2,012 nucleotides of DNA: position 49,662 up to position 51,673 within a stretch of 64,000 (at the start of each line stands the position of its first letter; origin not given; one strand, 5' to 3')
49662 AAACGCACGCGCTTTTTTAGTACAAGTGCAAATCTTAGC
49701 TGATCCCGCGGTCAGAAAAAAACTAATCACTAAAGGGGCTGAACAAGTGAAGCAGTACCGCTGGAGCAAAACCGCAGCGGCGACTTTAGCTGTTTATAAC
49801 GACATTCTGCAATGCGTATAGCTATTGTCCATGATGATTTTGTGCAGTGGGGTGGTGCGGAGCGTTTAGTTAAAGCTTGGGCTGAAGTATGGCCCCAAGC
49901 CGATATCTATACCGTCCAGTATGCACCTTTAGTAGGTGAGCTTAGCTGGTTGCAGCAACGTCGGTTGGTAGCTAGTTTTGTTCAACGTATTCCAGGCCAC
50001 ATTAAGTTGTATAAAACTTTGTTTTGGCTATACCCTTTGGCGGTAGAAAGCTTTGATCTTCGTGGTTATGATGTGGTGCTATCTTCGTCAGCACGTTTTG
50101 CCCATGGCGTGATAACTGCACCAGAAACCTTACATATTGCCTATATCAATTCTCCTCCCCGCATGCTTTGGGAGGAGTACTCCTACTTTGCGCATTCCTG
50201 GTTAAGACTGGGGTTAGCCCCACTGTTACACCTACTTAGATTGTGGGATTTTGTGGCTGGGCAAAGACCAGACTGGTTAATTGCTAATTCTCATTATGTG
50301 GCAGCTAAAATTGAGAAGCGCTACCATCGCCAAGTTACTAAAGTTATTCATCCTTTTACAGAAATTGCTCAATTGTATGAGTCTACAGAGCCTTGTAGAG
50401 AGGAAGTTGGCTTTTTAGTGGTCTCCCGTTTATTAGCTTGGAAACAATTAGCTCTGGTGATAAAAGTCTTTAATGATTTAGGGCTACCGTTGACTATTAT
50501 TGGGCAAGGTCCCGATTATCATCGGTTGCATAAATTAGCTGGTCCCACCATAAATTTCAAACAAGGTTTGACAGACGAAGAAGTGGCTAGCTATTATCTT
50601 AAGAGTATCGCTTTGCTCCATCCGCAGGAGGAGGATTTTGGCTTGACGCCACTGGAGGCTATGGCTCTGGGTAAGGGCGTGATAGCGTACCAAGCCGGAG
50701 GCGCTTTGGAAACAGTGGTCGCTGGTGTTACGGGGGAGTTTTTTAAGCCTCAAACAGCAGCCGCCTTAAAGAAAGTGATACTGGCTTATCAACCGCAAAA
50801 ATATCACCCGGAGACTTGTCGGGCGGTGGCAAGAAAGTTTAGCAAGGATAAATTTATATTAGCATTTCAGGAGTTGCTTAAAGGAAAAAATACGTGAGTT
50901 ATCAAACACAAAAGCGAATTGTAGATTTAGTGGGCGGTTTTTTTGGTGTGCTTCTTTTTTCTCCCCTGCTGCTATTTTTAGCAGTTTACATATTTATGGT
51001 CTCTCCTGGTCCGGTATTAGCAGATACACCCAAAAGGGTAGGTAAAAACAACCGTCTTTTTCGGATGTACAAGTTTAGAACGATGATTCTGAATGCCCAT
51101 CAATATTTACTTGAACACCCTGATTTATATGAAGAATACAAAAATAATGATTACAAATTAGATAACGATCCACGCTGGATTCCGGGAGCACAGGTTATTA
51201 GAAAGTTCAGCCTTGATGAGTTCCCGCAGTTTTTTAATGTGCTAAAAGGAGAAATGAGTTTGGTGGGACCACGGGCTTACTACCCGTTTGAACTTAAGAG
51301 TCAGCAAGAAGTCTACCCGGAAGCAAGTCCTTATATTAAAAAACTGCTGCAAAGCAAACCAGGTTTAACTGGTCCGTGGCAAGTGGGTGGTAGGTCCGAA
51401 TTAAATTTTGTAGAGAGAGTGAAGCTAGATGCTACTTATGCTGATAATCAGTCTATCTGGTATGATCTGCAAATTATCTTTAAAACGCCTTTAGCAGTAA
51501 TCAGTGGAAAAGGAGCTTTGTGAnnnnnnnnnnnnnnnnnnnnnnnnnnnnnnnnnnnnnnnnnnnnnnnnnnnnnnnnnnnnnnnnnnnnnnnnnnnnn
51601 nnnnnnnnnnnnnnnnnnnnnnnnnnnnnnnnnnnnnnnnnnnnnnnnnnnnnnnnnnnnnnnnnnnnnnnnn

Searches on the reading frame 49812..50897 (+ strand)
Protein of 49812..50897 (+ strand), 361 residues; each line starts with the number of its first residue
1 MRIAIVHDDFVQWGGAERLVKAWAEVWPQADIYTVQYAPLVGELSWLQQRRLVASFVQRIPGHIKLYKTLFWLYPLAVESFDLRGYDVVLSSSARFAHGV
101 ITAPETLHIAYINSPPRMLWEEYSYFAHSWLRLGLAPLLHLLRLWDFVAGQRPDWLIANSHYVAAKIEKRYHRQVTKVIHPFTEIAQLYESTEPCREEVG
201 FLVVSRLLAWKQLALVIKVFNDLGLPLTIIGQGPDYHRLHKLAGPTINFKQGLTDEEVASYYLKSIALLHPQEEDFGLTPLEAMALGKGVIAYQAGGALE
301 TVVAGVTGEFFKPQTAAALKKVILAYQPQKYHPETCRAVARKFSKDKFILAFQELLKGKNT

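Call 9: search_protein_families(library=pfam, proteins=[window:49812-50897:+], max_evalue=0.001)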
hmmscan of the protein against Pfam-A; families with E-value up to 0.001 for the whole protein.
window:49812-50897:+ (361 aa): 3 families
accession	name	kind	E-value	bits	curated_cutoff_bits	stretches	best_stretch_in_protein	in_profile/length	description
PF00534.26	Glycos_transf_1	-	1.9e-22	80.1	26.4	1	201-326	18-155/172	Glycosyl transferases group 1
PF13692.12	Glyco_trans_1_4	-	1.7e-13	51.5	27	1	201-324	4-137/142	Glycosyl transferases group 1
PF13439.12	Glyco_transf_4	-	5.6e-05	23.7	28.5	1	13-182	1-165/170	Glycosyltransferase Family 4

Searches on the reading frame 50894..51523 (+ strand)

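Call 10: search_protein_families(library=pfam, proteins=[window:50894-51523:+], max_evalue=0.001)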
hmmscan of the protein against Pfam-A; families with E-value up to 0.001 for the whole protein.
window:50894-51523:+ (209 aa): 1 family
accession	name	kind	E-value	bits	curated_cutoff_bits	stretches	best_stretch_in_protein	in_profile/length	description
PF02397.22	Bac_transf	-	1.2e-54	185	27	1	7-203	1-178/179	Bacterial sugar transferase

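Call 41: search_protein_families(library=ncbifam, proteins=[window:50894-51523:+], max_evalue=0.01)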
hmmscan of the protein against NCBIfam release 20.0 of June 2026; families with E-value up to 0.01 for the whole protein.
window:50894-51523:+ (209 aa): 10 families
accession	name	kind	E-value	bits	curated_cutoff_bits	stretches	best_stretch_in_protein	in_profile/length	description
TIGR03025.1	EPS_sugtrans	subfamily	4.5e-65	220.6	295.55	1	4-208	255-444/445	exopolysaccharide biosynthesis polyprenyl glycosylphosphotransferase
TIGR03022.1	WbaP_sugtrans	subfamily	4.5e-63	214.1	403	1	4-208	256-455/456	undecaprenyl-phosphate galactose phosphotransferase WbaP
NF052601.1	undeca_RfbP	equivalog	1.9e-52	178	330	1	4-203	42-236/244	undecaprenyl-phosphate galactose phosphotransferase family protein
TIGR03023.1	WcaJ_sugtrans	equivalog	1e-50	173.4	410.75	1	5-208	261-452/453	undecaprenyl-phosphate glucose phosphotransferase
NF041877.1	EPS_EpsZ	equivalog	8.6e-44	149.9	800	1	6-208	265-458/459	exopolysaccharide biosynthesis polyisoprenyl-phosphate hexose-1-phosphate transferase EpsZ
NF011751.0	PRK15204.1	equivalog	3.1e-41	141.5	907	1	5-208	278-475/476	undecaprenyl-phosphate galactose phosphotransferase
TIGR03013.1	EpsB_2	subfamily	1.1e-32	113.7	393.35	1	4-208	252-442/443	TIGR03013 family XrtA/PEP-CTERM system glycosyltransferase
NF050817.1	PolSacchBiosHfsE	equivalog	2.7e-26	92.4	750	1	7-198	272-455/467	polysaccharide biosynthesis protein HfsE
NF007518.0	PRK10124.1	equivalog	1.2e-25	90.1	684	1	6-198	273-453/464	undecaprenyl-phosphate glucose phosphotransferase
NF045514.1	glycotran_HepC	equivalog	2.9e-22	79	140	1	4-128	114-211/220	heterocyst development glycosyltransferase HepC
